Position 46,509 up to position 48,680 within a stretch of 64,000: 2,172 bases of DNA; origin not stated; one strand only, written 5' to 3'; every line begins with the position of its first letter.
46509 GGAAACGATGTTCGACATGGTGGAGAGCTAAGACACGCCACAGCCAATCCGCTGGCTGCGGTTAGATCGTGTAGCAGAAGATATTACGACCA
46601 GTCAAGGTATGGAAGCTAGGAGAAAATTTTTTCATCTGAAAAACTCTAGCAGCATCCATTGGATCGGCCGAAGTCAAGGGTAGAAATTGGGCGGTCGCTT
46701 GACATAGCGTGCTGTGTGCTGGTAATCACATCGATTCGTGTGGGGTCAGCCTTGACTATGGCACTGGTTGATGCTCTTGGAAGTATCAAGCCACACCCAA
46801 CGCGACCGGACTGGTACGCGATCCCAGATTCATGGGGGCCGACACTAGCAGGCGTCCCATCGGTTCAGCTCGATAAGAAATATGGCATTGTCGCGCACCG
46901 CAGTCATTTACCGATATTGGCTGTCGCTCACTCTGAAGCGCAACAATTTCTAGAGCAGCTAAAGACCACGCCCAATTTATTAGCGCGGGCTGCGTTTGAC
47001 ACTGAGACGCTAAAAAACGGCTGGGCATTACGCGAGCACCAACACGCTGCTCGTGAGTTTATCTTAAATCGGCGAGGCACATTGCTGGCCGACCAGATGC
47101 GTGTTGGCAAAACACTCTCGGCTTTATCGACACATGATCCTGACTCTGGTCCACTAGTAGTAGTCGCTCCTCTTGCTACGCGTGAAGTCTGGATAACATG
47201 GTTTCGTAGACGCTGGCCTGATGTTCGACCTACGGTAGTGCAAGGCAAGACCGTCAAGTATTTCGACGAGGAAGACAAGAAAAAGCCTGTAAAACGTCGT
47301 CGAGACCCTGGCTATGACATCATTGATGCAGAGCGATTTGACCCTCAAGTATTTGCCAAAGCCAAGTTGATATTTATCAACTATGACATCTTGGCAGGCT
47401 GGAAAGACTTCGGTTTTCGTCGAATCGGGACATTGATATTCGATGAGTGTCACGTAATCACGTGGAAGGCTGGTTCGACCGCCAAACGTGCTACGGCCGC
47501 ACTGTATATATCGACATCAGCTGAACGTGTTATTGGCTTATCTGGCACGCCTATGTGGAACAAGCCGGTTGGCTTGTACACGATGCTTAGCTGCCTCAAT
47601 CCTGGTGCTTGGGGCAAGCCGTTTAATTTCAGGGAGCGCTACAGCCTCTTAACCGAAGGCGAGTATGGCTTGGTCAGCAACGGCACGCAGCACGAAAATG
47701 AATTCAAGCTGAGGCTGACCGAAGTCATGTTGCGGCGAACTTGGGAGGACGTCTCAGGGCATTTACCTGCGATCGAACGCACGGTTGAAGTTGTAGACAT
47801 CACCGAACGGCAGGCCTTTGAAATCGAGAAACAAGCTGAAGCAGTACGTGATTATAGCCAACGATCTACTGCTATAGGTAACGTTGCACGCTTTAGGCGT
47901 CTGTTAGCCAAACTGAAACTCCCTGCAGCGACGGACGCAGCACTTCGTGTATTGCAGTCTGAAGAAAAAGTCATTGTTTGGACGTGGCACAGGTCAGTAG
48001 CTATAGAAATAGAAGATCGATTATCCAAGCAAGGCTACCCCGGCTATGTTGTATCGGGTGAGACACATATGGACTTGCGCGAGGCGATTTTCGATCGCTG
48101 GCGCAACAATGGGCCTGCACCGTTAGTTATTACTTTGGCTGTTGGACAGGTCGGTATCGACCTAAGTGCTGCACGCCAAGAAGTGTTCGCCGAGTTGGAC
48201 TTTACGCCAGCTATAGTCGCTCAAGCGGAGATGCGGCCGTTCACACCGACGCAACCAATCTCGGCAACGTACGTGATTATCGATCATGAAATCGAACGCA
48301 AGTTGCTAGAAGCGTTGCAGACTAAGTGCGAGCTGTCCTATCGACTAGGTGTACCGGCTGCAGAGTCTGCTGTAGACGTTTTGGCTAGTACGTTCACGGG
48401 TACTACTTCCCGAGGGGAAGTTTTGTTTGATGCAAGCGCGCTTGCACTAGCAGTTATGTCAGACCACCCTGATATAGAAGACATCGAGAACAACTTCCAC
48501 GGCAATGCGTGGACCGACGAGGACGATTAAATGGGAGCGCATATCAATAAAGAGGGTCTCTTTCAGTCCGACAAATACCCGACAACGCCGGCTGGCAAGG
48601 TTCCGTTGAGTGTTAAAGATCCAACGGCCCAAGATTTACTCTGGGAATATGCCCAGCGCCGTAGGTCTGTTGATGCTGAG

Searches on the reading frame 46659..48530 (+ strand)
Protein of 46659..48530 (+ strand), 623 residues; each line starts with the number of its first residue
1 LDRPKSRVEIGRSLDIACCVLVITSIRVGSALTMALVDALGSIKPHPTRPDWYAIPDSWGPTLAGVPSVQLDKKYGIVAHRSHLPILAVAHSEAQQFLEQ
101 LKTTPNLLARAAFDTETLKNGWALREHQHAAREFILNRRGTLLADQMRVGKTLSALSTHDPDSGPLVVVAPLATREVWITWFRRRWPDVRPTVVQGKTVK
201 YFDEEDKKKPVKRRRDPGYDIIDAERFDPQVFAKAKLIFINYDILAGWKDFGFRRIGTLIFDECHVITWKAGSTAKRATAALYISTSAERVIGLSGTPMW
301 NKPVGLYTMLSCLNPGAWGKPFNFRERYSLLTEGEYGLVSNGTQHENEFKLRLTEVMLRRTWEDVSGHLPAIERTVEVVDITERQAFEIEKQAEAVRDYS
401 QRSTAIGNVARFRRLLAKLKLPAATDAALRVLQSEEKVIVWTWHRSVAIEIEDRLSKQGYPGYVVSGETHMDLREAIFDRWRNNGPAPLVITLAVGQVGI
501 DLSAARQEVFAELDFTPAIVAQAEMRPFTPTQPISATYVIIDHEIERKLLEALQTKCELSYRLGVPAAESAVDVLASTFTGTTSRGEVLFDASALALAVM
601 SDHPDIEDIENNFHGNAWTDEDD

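Call 16: search_protein_families(library=phrogs, proteins=[window:46659-48530:+], max_evalue=0.00001)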
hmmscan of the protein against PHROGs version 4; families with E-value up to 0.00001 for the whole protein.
window:46659-48530:+ (623 aa): 2 families
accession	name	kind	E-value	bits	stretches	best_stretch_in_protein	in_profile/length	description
phrog_62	-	DNA, RNA and nucleotide metabolism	4.3e-61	207.8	1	114-556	687-1125/1881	DNA helicase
phrog_16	-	DNA, RNA and nucleotide metabolism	7.4e-12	45.3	0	234-299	352-417/986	DNA helicase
